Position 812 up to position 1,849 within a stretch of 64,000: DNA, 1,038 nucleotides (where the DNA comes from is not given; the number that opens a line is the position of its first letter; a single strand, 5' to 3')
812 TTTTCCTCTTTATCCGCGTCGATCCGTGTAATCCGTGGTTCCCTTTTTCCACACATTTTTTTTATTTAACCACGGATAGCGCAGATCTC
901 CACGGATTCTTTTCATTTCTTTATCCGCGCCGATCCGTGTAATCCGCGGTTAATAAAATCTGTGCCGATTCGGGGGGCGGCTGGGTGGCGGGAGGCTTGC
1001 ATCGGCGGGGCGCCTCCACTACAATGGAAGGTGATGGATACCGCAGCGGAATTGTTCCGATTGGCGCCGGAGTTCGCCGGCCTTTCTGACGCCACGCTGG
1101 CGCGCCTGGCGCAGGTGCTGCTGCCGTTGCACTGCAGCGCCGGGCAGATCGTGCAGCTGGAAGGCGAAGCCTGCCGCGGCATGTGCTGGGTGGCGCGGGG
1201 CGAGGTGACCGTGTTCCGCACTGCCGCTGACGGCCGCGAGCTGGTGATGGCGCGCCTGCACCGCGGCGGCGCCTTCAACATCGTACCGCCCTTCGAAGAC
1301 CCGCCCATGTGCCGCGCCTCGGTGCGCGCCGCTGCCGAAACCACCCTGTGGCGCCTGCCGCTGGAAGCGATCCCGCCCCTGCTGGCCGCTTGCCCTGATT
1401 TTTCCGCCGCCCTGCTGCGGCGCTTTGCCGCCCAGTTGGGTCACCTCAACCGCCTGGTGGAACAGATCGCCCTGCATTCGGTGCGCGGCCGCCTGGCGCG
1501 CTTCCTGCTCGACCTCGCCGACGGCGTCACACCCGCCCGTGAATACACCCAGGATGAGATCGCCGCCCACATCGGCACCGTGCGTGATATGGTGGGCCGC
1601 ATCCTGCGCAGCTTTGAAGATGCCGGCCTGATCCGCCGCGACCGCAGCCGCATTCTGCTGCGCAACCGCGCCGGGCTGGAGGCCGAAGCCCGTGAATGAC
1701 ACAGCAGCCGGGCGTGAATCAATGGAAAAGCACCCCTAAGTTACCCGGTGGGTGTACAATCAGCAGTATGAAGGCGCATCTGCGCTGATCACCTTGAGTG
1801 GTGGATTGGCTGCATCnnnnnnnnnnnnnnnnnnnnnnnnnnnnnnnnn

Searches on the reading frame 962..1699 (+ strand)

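Call 3: search_protein_families(library=pfam, proteins=[window:962-1699:+], max_evalue=0.01)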
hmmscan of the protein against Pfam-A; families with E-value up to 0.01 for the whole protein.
window:962-1699:+ (245 aa): 4 families
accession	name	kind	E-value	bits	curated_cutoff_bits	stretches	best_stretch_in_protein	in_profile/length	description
PF13545.12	HTH_Crp_2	-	6.7e-15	55.2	27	1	176-241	1-69/70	Crp-like helix-turn-helix domain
PF00027.35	cNMP_binding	-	2.6e-14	53.4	27.5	1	57-141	3-86/89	Cyclic nucleotide-binding domain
PF01047.28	MarR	-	0.00031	21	24.6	1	196-229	19-52/59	MarR family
PF25213.1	HVO_A0261_N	-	0.0011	19.2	35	1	193-229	23-59/86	HVO_A0261 N-terminal domain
